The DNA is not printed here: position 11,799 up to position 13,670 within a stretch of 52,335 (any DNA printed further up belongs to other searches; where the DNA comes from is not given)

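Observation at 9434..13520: Non-pyrrolysine MttB-family methyltransferase paired head-to-head with a DMGDH-type flavoprotein, with no corrinoid partner in cis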

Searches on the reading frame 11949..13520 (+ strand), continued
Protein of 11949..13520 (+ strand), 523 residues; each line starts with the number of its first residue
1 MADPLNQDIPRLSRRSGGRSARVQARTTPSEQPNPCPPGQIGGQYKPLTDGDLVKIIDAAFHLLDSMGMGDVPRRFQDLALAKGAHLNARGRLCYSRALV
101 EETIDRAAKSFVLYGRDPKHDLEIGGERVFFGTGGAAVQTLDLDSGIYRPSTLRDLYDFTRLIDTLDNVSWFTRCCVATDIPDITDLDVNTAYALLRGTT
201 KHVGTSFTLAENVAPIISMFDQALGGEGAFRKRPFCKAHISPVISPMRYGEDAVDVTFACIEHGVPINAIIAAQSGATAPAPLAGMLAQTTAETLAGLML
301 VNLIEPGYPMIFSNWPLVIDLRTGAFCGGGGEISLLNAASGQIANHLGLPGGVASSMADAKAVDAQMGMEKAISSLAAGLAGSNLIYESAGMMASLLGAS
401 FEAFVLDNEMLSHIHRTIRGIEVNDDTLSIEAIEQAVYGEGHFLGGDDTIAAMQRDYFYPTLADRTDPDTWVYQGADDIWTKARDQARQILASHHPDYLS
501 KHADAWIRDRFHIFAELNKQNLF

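Call 40: get_annotated_region(hit=H1, flank=9000)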
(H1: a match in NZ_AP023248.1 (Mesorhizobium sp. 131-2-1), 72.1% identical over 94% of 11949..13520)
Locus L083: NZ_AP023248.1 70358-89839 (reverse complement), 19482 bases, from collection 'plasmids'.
description: Mesorhizobium sp. 131-2-1 plasmid MesoLj131a2, complete sequence
organism: Mesorhizobium sp. 131-2-1 (NCBI taxid 2744518)
taxonomy: Bacteria; Pseudomonadota; Alphaproteobacteria; Hyphomicrobiales; Phyllobacteriaceae; Mesorhizobium; Mesorhizobium sp. 131-2-1
host: -; source: Lotus japonicus; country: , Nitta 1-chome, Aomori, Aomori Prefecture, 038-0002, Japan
typing (MOB-suite, as given by PLSDB): non-mobilizable
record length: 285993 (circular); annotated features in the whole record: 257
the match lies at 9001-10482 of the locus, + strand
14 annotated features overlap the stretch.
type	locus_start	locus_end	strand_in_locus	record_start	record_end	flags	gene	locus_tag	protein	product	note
CDS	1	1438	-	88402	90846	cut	-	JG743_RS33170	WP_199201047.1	DUF3726 domain-containing protein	-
CDS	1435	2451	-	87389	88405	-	-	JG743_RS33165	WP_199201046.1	membrane dipeptidase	GO:0006508 - proteolysis [Evidence IEA]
CDS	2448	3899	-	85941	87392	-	-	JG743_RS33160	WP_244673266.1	aldehyde dehydrogenase family protein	-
CDS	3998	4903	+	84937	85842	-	-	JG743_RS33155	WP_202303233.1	LysR substrate-binding domain-containing protein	-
CDS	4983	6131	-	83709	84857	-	-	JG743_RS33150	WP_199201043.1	GlxA family transcriptional regulator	-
CDS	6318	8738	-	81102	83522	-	-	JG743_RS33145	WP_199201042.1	FAD-dependent oxidoreductase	-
CDS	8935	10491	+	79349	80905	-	-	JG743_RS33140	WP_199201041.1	trimethylamine methyltransferase family protein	GO:0015948 - methanogenesis [Evidence IEA]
CDS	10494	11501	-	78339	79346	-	-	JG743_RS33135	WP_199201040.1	LysR family transcriptional regulator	GO:0006355 - regulation of DNA-templated transcription [Evidence IEA]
CDS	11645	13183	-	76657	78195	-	-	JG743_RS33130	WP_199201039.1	ABC transporter permease subunit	GO:0055085 - transmembrane transport [Evidence IEA]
CDS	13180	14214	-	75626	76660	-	-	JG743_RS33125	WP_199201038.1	glycine betaine/L-proline ABC transporter ATP-binding protein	-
CDS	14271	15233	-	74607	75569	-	-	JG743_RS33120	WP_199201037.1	glycine betaine ABC transporter substrate-binding protein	GO:0055085 - transmembrane transport [Evidence IEA]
CDS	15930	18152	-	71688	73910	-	-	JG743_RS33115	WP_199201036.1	relaxase/mobilization nuclease domain-containing protein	-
CDS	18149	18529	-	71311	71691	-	-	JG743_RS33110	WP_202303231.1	hypothetical protein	-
CDS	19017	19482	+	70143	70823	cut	-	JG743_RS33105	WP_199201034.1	ParA family protein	-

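Call 41: get_annotated_region(hit=H13, flank=12000)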
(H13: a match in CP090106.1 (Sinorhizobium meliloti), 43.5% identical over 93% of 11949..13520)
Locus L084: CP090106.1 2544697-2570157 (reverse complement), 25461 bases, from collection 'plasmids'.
description: Sinorhizobium meliloti strain Ak57 plasmid pSymB, complete sequence
organism: Sinorhizobium meliloti (NCBI taxid 382)
taxonomy: Bacteria; Pseudomonadota; Alphaproteobacteria; Hyphomicrobiales; Rhizobiaceae; Sinorhizobium; Sinorhizobium meliloti
host: -; source: Medicago,Cell culture,Plant nodule; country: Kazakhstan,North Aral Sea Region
typing (MOB-suite, as given by PLSDB): non-mobilizable
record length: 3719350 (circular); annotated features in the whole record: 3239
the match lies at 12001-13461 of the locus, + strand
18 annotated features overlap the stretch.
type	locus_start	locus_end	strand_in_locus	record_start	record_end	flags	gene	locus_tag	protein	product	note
CDS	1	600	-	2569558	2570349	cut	-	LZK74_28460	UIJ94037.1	crotonase/enoyl-CoA hydratase family protein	-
CDS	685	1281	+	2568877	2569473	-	-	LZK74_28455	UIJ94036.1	TetR/AcrR family transcriptional regulator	-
CDS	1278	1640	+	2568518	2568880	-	-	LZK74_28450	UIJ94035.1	VOC family protein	-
CDS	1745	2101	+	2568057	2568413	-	-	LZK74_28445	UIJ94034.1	type II toxin-antitoxin system RelE/ParE family toxin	-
CDS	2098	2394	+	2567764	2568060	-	-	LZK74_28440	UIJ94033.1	helix-turn-helix domain-containing protein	-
CDS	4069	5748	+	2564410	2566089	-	-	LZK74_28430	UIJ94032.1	alpha/beta-hydrolase family protein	-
CDS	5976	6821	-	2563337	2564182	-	-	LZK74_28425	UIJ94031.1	LysR family transcriptional regulator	-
CDS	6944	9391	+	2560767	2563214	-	-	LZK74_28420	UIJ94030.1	FAD-dependent oxidoreductase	-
CDS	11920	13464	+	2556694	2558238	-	-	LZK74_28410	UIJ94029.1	trimethylamine methyltransferase family protein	-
CDS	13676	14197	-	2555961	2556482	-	-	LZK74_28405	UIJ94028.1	hypothetical protein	-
CDS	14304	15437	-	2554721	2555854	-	-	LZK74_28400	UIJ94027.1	ABC transporter substrate-binding protein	-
CDS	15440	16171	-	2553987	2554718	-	fhuF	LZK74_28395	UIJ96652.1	siderophore-iron reductase FhuF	-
CDS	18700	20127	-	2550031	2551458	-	-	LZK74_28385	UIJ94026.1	gamma-aminobutyraldehyde dehydrogenase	-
CDS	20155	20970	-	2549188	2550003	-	-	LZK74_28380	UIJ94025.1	ABC transporter permease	-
CDS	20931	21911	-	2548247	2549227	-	-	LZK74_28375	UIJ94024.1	ABC transporter permease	-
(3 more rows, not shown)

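Call 42: get_annotated_region(hit=H14, flank=9000)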
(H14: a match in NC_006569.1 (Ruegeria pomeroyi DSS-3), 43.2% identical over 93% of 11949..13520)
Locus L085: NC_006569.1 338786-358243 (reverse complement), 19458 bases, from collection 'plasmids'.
description: Ruegeria pomeroyi DSS-3 megaplasmid, complete sequence
organism: Ruegeria pomeroyi DSS-3 (NCBI taxid 246200)
taxonomy: Bacteria; Pseudomonadota; Alphaproteobacteria; Rhodobacterales; Roseobacteraceae; Ruegeria; Ruegeria pomeroyi; Ruegeria pomeroyi DSS-3
host: -; source: -; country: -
typing (MOB-suite, as given by PLSDB): non-mobilizable; replicon rep_cluster_95
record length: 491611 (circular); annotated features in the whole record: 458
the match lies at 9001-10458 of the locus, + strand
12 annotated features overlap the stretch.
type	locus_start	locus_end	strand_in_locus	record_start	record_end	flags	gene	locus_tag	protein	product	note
CDS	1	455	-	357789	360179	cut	-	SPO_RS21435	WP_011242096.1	1-deoxy-D-xylulose-5-phosphate synthase N-terminal domain-containing protein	GO:0016114 - terpenoid biosynthetic process [Evidence IEA]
CDS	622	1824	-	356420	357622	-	-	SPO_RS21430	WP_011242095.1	methionine gamma-lyase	GO:0019346 - transsulfuration [Evidence IEA]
CDS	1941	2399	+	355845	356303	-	-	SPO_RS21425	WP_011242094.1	Lrp/AsnC family transcriptional regulator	-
CDS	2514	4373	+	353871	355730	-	-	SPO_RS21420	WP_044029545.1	amidohydrolase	-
CDS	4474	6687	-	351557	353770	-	-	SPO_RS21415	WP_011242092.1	NADP-dependent isocitrate dehydrogenase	GO:0006099 - tricarboxylic acid cycle [Evidence IEA]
CDS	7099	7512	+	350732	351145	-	-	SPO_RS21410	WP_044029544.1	hypothetical protein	-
CDS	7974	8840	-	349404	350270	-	-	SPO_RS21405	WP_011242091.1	LysR family transcriptional regulator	GO:0006355 - regulation of DNA-templated transcription [Evidence IEA]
CDS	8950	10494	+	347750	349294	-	-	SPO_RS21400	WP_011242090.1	trimethylamine methyltransferase family protein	-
CDS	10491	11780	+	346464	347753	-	-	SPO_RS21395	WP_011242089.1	aminotransferase class III-fold pyridoxal phosphate-dependent enzyme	-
CDS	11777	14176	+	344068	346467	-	-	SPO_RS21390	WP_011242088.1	FAD-dependent oxidoreductase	-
CDS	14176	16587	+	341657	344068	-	-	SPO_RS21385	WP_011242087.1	FAD-dependent oxidoreductase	-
CDS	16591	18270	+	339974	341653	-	-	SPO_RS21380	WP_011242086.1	thiamine pyrophosphate-binding protein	-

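Call 57: get_annotated_region(hit=H23, flank=8000)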
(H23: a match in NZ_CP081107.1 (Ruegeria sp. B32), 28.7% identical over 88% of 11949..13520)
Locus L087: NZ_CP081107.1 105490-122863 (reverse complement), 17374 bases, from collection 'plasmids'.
description: Ruegeria sp. B32 plasmid unnamed1, complete sequence
organism: Ruegeria sp. B32 (NCBI taxid 2867020)
taxonomy: Bacteria; Pseudomonadota; Alphaproteobacteria; Rhodobacterales; Roseobacteraceae; Ruegeria; Ruegeria sp. B32
host: -; source: -; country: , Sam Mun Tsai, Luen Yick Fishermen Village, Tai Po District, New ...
typing (MOB-suite, as given by PLSDB): non-mobilizable
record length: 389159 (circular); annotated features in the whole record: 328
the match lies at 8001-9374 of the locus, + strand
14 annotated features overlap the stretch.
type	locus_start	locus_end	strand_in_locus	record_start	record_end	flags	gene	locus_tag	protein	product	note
CDS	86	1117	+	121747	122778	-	-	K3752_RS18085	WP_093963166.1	substrate-binding domain-containing protein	-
CDS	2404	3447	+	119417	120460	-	-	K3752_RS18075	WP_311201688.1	ROK family protein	-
CDS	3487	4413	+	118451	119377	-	-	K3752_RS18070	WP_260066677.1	carbohydrate kinase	GO:0005975 - carbohydrate metabolic process [Evidence IEA]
CDS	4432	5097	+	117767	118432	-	-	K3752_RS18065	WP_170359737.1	D-lyxose/D-mannose family sugar isomerase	-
CDS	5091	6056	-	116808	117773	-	-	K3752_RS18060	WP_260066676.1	cation transporter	GO:0006812 - monoatomic cation transport [Evidence IEA]; GO:0055085 - transmembrane transport [Evidence IEA]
CDS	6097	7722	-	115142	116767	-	-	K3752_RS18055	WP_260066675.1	GMC family oxidoreductase N-terminal domain-containing protein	-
CDS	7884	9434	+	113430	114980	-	-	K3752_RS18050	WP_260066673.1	trimethylamine methyltransferase family protein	-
CDS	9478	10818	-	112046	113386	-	-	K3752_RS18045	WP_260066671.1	FAD-binding oxidoreductase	-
CDS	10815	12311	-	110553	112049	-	-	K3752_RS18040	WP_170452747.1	aldehyde dehydrogenase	-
CDS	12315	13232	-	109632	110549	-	-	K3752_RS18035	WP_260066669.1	dihydrodipicolinate synthase family protein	GO:0009436 - glyoxylate catabolic process [Evidence IEA]; GO:0071704 - organic substance metabolic process [Evidence ...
CDS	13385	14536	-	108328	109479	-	nagA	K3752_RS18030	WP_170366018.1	N-acetylglucosamine-6-phosphate deacetylase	GO:0006040 - amino sugar metabolic process [Evidence IEA]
CDS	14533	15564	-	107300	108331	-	-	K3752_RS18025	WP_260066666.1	SIS domain-containing protein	GO:0005975 - carbohydrate metabolic process [Evidence IEA]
CDS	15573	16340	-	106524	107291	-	-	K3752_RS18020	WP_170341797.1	GntR family transcriptional regulator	-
CDS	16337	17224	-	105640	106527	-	-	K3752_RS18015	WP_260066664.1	BadF/BadG/BcrA/BcrD ATPase family protein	-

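Call 61: get_annotated_region(hit=H34, flank=10000)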
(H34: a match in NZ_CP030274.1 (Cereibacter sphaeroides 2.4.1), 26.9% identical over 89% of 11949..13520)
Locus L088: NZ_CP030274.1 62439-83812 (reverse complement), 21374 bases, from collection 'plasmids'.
description: Cereibacter sphaeroides 2.4.1 plasmid pB, complete sequence
organism: Cereibacter sphaeroides 2.4.1 (NCBI taxid 272943)
taxonomy: Bacteria; Pseudomonadota; Alphaproteobacteria; Rhodobacterales; Paracoccaceae; Cereibacter; Cereibacter sphaeroides; Cereibacter sphaeroides 2.4.1
host: -; source: cell culture,laboratory; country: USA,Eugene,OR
typing (MOB-suite, as given by PLSDB): non-mobilizable
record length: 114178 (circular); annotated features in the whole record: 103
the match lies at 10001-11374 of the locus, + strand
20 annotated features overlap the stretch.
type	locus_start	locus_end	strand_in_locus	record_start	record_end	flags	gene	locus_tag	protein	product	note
CDS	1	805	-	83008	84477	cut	-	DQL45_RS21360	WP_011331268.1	PLP-dependent aminotransferase family protein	-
CDS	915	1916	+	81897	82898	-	-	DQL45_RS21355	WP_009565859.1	TRAP transporter substrate-binding protein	-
CDS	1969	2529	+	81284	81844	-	-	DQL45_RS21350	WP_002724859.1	TRAP transporter small permease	-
CDS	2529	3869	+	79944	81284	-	-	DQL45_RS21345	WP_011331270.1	TRAP transporter large permease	GO:0008643 - carbohydrate transport [Evidence IEA]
CDS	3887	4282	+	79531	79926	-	-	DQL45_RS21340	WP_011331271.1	nuclear transport factor 2 family protein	-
CDS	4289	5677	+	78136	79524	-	-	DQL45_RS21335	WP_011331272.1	FAD-binding oxidoreductase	-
CDS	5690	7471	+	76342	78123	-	xsc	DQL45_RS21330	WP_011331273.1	sulfoacetaldehyde acetyltransferase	GO:0019529 - taurine catabolic process [Evidence IEA]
CDS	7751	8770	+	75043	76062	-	-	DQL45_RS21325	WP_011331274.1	putative sulfate exporter family transporter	-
CDS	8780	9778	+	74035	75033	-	pta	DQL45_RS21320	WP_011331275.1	phosphate acetyltransferase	GO:0006086 - acetyl-CoA biosynthetic process from pyruvate [Evidence IEA]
CDS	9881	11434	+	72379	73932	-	-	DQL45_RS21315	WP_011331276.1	trimethylamine methyltransferase family protein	-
CDS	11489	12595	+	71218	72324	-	-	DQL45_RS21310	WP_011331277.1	enolase C-terminal domain-like protein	-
CDS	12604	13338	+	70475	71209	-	-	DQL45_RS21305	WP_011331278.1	SDR family oxidoreductase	-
CDS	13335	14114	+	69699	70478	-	-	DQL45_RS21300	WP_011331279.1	SDR family oxidoreductase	-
CDS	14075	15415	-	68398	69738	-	-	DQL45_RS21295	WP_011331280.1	FAD-binding oxidoreductase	-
CDS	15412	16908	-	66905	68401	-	-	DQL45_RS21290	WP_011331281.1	aldehyde dehydrogenase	-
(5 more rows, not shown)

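Call 62: get_annotated_region(hit=H4, flank=9000)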
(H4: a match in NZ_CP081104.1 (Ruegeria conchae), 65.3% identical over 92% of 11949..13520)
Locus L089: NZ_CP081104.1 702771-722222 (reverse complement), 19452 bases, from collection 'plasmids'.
description: Ruegeria conchae strain M340 plasmid unnamed1, complete sequence
organism: Ruegeria conchae (NCBI taxid 981384)
taxonomy: Bacteria; Pseudomonadota; Alphaproteobacteria; Rhodobacterales; Roseobacteraceae; Ruegeria; Ruegeria conchae
host: -; source: -; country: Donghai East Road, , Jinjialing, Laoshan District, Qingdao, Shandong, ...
typing (MOB-suite, as given by PLSDB): non-mobilizable
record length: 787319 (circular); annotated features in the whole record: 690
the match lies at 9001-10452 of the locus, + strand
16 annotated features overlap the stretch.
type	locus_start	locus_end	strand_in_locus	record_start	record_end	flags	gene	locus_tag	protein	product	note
CDS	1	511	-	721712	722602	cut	-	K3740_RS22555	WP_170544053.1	LysR substrate-binding domain-containing protein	-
CDS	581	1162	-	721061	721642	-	-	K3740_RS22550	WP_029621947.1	XRE family transcriptional regulator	GO:0006355 - regulation of DNA-templated transcription [Evidence IEA]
CDS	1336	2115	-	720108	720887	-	-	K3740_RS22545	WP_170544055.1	carnitinyl-CoA dehydratase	-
CDS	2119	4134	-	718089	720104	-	-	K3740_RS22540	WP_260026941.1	acetate--CoA ligase family protein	-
CDS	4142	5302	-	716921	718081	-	-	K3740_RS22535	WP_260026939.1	acyl-CoA dehydrogenase family protein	-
CDS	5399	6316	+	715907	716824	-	-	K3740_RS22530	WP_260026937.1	GlxA family transcriptional regulator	-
CDS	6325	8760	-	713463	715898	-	-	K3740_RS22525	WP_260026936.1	FAD-dependent oxidoreductase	-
CDS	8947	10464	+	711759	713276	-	-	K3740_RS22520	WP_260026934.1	trimethylamine methyltransferase family protein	GO:0015948 - methanogenesis [Evidence IEA]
CDS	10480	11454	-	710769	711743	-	-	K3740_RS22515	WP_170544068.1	LysR family transcriptional regulator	GO:0006355 - regulation of DNA-templated transcription [Evidence IEA]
CDS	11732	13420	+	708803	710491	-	-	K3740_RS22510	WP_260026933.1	Na/Pi cotransporter family protein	GO:0044341 - sodium-dependent phosphate transport [Evidence IEA]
CDS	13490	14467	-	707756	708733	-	-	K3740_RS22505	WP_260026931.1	LysR family transcriptional regulator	GO:0006355 - regulation of DNA-templated transcription [Evidence IEA]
CDS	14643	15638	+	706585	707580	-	-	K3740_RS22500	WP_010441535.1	ABC transporter substrate-binding protein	-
CDS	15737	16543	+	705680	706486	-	-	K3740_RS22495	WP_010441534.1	ABC transporter ATP-binding protein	GO:0006810 - transport [Evidence IEA]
CDS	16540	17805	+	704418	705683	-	-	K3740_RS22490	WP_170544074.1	ABC transporter permease subunit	GO:0055085 - transmembrane transport [Evidence IEA]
CDS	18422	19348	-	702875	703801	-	-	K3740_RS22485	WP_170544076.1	carbohydrate kinase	GO:0005975 - carbohydrate metabolic process [Evidence IEA]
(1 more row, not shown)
